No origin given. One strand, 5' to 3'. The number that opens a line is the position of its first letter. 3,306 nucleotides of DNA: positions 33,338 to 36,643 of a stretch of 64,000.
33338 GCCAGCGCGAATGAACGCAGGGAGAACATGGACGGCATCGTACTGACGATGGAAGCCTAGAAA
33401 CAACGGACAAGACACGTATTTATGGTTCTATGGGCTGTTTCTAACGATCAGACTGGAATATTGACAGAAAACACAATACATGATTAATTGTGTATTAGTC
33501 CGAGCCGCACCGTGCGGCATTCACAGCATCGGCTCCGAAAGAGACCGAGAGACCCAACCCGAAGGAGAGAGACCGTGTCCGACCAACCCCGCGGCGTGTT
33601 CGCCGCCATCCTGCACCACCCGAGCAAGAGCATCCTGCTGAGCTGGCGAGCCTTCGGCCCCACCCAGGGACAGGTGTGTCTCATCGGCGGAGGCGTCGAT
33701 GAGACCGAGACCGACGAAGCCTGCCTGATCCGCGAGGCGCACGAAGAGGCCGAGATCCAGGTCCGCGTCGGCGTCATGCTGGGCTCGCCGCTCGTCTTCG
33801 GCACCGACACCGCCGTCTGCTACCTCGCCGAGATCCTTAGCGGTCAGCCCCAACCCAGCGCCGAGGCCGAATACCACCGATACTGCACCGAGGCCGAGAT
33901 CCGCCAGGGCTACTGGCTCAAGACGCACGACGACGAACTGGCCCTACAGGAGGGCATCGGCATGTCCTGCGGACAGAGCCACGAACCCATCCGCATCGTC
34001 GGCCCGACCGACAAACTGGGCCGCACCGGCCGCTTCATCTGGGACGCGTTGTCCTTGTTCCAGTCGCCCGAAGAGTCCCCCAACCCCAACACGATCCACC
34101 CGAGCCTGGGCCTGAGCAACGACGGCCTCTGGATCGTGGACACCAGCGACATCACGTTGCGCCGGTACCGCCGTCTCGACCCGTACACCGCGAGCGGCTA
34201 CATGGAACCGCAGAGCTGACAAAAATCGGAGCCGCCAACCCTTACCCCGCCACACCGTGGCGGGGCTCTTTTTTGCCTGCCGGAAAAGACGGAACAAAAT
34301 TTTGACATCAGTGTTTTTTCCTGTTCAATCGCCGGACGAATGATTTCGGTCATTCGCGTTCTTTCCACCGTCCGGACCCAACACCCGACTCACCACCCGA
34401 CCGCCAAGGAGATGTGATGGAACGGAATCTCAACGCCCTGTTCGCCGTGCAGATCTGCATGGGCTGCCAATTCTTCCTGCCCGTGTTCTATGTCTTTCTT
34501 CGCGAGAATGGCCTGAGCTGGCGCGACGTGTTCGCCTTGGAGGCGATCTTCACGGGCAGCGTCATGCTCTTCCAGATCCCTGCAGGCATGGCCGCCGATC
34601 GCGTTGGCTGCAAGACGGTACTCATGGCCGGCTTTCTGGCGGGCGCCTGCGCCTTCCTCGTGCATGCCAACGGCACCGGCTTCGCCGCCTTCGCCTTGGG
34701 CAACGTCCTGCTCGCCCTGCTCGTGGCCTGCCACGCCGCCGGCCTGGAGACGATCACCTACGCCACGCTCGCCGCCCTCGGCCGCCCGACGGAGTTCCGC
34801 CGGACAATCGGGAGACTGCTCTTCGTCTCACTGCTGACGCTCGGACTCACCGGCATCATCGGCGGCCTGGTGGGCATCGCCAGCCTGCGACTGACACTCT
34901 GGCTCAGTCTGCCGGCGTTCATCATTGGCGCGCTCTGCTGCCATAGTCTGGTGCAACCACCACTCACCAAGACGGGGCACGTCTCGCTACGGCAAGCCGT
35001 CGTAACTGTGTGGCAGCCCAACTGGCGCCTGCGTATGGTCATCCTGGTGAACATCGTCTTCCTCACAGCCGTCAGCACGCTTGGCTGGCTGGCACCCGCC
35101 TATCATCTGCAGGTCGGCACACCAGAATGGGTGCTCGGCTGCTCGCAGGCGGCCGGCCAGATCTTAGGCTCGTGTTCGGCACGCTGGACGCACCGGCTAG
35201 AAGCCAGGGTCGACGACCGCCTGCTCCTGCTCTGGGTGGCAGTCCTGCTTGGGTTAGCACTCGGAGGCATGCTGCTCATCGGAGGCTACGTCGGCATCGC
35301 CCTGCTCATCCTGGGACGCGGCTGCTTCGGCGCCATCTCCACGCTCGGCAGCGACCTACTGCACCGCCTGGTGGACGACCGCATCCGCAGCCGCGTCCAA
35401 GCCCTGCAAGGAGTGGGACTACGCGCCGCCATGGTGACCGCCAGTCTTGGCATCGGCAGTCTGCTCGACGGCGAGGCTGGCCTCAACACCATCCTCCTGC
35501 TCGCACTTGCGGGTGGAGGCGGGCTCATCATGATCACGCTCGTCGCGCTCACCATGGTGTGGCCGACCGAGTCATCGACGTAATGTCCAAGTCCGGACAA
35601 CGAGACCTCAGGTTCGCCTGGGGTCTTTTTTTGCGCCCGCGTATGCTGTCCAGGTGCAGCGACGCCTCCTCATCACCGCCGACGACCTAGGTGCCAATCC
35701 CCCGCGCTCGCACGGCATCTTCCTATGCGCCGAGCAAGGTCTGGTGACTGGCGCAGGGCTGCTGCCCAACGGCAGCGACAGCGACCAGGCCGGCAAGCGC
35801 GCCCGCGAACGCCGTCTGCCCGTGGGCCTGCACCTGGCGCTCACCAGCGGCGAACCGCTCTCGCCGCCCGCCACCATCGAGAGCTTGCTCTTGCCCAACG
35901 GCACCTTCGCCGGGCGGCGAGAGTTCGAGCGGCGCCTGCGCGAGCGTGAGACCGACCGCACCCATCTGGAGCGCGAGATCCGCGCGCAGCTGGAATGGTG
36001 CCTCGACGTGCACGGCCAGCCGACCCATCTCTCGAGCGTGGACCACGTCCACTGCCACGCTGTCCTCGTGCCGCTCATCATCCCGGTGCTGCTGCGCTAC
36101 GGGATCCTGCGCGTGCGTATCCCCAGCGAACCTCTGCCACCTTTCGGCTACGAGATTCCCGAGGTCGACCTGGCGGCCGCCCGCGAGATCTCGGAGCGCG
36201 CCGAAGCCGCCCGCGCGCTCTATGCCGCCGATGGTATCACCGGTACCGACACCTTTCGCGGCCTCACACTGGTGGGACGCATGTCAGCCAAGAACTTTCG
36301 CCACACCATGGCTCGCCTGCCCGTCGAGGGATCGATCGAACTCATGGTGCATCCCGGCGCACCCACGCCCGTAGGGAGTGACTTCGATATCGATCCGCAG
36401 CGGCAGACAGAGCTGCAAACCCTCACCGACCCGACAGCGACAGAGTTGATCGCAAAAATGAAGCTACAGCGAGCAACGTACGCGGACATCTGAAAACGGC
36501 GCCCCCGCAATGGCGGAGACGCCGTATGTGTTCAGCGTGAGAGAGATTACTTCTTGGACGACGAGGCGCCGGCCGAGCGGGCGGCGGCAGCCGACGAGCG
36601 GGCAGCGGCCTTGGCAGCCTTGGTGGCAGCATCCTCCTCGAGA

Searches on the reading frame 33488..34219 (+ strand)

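Call 30: search_protein_families(library=pfam, proteins=[window:33488-34219:+], max_evalue=0.001)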
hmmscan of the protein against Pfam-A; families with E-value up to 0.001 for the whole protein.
window:33488-34219:+ (243 aa): 1 family
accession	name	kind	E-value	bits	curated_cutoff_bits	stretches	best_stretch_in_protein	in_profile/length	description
PF00293.34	NUDIX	-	3.9e-11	43.5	21.1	1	37-138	5-118/134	NUDIX domain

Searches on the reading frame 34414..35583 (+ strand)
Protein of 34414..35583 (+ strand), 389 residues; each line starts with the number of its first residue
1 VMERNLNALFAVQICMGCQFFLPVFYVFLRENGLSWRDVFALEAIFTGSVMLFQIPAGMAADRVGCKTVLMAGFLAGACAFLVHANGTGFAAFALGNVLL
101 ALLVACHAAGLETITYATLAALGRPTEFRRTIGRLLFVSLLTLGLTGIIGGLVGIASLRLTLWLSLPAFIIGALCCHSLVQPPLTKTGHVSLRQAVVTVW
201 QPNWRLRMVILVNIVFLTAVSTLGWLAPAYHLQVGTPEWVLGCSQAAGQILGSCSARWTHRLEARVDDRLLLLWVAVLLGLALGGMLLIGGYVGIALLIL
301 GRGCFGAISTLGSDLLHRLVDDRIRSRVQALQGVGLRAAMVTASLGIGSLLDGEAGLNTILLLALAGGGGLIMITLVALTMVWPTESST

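Call 30: search_protein_families(library=pfam, proteins=[window:34414-35583:+], max_evalue=0.001)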
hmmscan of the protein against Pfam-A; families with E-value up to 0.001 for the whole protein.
window:34414-35583:+ (389 aa): 1 family
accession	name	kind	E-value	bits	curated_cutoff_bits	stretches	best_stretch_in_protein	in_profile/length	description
PF07690.21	MFS_1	-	6.8e-14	52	33.4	1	15-339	9-342/347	Major Facilitator Superfamily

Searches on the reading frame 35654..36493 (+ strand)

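Call 30: search_protein_families(library=pfam, proteins=[window:35654-36493:+], max_evalue=0.001)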
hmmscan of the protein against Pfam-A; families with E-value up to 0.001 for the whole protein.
window:35654-36493:+ (279 aa): 1 family
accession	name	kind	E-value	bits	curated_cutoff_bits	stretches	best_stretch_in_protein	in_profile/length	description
PF04794.17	YdjC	-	5.4e-50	171.1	29.7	1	4-267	1-265/266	YdjC-like protein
